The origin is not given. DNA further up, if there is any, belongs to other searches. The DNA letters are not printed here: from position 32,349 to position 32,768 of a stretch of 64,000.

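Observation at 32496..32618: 40-aa Lys-rich four-Cys mini-protein ATGA-coupled to the end of ppk1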

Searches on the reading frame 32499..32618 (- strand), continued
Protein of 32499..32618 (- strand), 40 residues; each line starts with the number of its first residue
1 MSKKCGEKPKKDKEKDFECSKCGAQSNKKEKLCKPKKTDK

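Call 48: search_solved_structures(query=A2, max_evalue=10, show_alignments=3)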
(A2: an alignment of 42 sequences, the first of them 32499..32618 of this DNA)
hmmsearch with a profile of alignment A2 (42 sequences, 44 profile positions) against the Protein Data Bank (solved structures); distinct sequences matched with E-value up to 10: 53.
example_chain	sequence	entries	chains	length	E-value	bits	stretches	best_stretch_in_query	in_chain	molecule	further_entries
5egb_A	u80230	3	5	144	2.8e-07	33.6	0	15-34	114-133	Histone-lysine N-methyltransferase PRDM9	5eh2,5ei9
5v3g_D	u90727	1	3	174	7.4e-07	32.2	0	16-34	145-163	PR domain zinc finger protein 9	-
2cor_A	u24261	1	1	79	0.0096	19.1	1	16-26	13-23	PINCH protein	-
1x6h_A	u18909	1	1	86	0.015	18.5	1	16-27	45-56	Transcriptional repressor CTCF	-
2lce_A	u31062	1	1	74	0.016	18.3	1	15-34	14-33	B-cell lymphoma 6 protein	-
7mc1_A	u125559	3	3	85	0.028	17.6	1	16-29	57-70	Isoform 2 of Zinc finger and BTB domain-containing protein 17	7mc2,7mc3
2l6y_A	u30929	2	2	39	0.034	17.3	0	14-30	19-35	Erythroid transcription factor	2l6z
2emb_A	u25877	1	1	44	0.037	17.2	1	16-34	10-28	Zinc finger protein 473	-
1qyp_A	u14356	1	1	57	0.039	17.1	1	18-27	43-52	RNA POLYMERASE II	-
1gnf_A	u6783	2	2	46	0.058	16.6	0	14-30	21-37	TRANSCRIPTION FACTOR GATA-1 | Erythroid transcription factor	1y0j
7xmw_A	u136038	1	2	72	0.11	15.6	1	15-30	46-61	AcrVIA2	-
1bbo_A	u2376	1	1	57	0.2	14.9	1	18-32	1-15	HUMAN ENHANCER-BINDING PROTEIN MBP-1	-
6zu5_LPP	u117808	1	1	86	0.21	14.8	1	12-32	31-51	eL43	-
9uum_I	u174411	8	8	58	0.25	14.6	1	18-34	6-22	Zinc finger protein Aiolos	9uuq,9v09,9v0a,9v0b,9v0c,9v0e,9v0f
4v4n_Ai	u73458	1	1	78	0.25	14.6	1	5-27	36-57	50S ribosomal protein L37AE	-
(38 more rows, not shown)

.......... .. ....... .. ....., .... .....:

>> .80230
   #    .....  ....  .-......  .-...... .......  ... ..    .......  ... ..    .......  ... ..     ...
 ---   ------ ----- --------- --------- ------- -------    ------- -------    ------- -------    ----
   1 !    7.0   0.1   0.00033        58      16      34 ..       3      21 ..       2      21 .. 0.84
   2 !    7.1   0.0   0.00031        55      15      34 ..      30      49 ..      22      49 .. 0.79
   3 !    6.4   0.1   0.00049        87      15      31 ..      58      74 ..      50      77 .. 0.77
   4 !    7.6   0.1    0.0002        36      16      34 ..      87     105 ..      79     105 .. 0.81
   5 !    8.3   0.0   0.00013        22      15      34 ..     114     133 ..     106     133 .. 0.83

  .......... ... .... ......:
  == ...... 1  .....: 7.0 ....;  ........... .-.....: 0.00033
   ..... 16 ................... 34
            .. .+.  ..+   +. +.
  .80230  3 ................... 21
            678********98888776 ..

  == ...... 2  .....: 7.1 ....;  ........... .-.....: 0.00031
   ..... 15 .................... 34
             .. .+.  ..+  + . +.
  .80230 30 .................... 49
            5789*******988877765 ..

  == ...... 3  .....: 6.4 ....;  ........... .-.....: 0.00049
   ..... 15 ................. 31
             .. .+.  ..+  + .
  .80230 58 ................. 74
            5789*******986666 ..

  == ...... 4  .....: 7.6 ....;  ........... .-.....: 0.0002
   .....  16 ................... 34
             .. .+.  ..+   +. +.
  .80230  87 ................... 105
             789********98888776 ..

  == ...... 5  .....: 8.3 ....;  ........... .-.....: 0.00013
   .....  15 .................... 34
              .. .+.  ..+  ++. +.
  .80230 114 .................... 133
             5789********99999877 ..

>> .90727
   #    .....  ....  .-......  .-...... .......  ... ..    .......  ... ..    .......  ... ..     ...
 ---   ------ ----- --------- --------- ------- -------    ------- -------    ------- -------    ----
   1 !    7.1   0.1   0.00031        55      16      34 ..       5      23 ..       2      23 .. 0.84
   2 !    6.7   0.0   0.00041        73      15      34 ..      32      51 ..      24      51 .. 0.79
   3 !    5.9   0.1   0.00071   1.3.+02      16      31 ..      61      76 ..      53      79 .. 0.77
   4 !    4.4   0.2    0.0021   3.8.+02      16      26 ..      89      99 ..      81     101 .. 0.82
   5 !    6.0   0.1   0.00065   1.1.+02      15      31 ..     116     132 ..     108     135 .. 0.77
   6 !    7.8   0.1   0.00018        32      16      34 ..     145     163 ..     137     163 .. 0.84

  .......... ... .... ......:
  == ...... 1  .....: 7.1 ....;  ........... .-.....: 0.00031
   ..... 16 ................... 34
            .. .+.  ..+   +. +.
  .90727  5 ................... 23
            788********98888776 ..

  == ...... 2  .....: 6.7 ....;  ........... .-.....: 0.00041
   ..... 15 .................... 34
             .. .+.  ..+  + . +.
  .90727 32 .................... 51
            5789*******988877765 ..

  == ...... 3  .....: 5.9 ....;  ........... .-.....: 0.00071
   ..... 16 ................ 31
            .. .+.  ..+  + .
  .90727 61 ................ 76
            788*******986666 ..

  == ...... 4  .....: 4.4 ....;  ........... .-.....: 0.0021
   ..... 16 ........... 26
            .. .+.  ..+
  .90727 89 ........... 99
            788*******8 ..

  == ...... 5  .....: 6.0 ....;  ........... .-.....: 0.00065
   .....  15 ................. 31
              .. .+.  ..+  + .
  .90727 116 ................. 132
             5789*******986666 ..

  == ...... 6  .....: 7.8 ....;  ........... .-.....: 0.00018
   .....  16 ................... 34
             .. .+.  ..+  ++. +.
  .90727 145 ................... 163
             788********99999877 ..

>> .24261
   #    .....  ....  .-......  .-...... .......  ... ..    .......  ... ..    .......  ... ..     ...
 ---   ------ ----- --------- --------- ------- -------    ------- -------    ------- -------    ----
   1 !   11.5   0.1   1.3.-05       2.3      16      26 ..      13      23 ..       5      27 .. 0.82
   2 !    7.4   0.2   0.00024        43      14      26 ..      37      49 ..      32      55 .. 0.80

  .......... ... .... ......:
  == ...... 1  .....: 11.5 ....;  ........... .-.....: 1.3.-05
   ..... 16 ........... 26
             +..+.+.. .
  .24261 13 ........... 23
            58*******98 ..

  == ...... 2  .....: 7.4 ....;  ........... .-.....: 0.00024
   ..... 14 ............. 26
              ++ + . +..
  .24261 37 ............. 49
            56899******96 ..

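Call 52: search_protein_families(library=pfam, proteins=[L091:3538-4986:+, L113:3497-3940:+], max_evalue=0.00001)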
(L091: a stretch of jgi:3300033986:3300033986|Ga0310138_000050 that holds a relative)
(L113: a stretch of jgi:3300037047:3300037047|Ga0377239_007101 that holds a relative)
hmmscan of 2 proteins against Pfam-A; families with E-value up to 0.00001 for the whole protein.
L091:3538-4986:+ (482 aa): 2 families
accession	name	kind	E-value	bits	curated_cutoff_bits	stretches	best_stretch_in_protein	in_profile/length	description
PF22740.1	PapZ_C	-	9.1e-35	119.9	27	1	348-473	1-120/121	RapZ C-terminal domain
PF01636.29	APH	-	1.1e-09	38.9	23.2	1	53-253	34-230/239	Phosphotransferase enzyme family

L113:3497-3940:+ (147 aa): 1 family
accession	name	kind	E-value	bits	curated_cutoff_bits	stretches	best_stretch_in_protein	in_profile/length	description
PF01042.26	Ribonuc_L-PSP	-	8.7e-33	113.3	27.3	1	29-145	5-120/121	Endoribonuclease L-PSP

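Call 53: list_cluster_members(proteins=[window:32499-32618:-, P0018, P0016, P0042, P0038, P0025, P0015, P0040, P0008, P0006])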
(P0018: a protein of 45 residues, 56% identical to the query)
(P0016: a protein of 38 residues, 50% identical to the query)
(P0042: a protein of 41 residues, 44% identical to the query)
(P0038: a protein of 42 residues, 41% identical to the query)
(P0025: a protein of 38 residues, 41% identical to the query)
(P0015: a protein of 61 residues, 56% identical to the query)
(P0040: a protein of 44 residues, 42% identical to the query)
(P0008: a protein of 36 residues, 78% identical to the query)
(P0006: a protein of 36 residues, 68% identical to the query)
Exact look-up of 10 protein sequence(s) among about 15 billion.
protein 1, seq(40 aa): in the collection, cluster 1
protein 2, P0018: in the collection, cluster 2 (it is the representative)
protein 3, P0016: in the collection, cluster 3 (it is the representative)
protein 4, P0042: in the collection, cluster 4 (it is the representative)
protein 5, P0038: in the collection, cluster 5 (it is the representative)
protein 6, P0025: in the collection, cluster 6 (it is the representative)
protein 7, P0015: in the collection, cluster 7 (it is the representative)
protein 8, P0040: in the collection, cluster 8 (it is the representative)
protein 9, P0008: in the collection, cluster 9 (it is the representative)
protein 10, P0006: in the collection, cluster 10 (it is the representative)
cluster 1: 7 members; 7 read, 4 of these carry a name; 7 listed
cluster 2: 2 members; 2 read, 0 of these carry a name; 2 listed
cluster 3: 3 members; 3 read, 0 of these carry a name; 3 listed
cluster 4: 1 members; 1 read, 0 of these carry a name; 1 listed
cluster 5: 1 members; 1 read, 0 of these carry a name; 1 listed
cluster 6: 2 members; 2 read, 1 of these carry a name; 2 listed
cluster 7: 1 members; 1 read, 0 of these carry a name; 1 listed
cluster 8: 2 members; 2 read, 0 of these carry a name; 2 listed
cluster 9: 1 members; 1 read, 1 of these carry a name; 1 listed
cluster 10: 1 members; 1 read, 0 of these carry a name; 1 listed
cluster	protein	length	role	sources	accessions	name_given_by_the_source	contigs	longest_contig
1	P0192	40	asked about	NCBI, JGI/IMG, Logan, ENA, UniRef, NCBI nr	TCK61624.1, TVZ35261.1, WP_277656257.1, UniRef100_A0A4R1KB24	hypothetical protein [Seleniivibrio woodruffii] | Uncharacterized protein n=1 Tax=Seleniivibrio woodruffii TaxID=1078050 ...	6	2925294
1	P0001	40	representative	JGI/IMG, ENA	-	-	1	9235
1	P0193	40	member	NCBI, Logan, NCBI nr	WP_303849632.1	hypothetical protein [Seleniivibrio woodruffii]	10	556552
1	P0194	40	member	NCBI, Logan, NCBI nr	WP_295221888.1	hypothetical protein [Seleniivibrio sp.]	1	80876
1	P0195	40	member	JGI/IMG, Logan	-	hypothetical protein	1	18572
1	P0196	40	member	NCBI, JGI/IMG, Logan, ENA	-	-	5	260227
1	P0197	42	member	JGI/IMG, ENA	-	-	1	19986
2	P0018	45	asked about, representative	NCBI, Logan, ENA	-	-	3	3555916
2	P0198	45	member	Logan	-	-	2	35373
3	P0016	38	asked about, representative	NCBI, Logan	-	-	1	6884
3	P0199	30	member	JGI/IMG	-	-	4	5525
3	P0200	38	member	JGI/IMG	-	-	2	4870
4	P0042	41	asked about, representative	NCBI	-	-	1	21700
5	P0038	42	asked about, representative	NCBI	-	-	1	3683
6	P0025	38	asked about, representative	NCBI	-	-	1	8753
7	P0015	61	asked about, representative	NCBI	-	-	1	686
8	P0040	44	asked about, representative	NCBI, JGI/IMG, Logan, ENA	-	-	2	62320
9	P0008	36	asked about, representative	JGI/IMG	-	hypothetical protein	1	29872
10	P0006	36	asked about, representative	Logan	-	-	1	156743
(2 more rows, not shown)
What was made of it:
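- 32496..32618 (-): 40-aa Lys-rich Cys4 mini-protein gene of the 'KLCKP' family. Cys at 5, 19, 22 and 33, 15 Lys, pI 9.5. Annotated as hypothetical protein WP_277656257.1 (call 53).
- Checked: The ORF is already annotated in NCBI as a hypothetical protein of Seleniivibrio woodruffii (WP_277656257.1, TCK61624.1; call 53).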

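Call 55: find_encoding_contigs(protein=P0028, flank=4000, max_places=3)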
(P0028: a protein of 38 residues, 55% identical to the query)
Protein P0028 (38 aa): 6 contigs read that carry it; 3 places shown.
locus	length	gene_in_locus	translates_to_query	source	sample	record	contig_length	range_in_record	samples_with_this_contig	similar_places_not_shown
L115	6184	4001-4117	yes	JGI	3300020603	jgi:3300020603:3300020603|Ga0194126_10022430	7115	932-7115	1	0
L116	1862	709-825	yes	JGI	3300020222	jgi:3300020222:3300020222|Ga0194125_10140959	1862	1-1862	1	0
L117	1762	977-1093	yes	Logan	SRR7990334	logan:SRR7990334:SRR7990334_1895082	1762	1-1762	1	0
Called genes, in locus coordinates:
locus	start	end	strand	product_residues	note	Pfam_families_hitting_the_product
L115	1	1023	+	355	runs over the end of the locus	PF01208:URO-D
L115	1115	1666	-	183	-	PF01850:PIN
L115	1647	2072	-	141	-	PF12728:HTH_17 (weak)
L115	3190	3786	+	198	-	PF14235:DUF4337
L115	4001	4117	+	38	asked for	-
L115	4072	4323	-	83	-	-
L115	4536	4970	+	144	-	-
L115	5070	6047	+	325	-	PF01408:GFO_IDH_MocA, PF02894:GFO_IDH_MocA_C, PF22725:GFO_IDH_MocA_C3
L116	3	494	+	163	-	?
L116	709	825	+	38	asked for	-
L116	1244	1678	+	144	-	-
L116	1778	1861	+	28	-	?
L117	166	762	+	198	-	PF14235:DUF4337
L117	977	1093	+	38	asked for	-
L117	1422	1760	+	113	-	?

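Call 56: find_encoding_contigs(protein=P0021, flank=4000, max_places=3)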
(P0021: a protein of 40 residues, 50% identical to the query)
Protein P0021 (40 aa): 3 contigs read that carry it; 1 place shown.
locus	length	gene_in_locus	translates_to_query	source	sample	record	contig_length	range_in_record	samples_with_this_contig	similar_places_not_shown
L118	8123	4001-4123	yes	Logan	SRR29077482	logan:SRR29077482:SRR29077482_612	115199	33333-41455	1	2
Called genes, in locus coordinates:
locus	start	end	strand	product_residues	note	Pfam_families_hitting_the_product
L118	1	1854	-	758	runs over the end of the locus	PF01432:Peptidase_M3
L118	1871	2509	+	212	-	PF04474:DUF554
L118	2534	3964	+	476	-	PF01636:APH, PF22740:PapZ_C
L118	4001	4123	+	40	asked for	-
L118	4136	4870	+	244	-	PF00483:NTP_transferase, PF12804:NTP_transf_3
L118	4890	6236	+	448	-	PF06965:Na_H_antiport_1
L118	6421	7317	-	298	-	PF00892:EamA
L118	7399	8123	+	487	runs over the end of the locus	PF07969:Amidohydro_3 (faint), PF01979:Amidohydro_1 (weak)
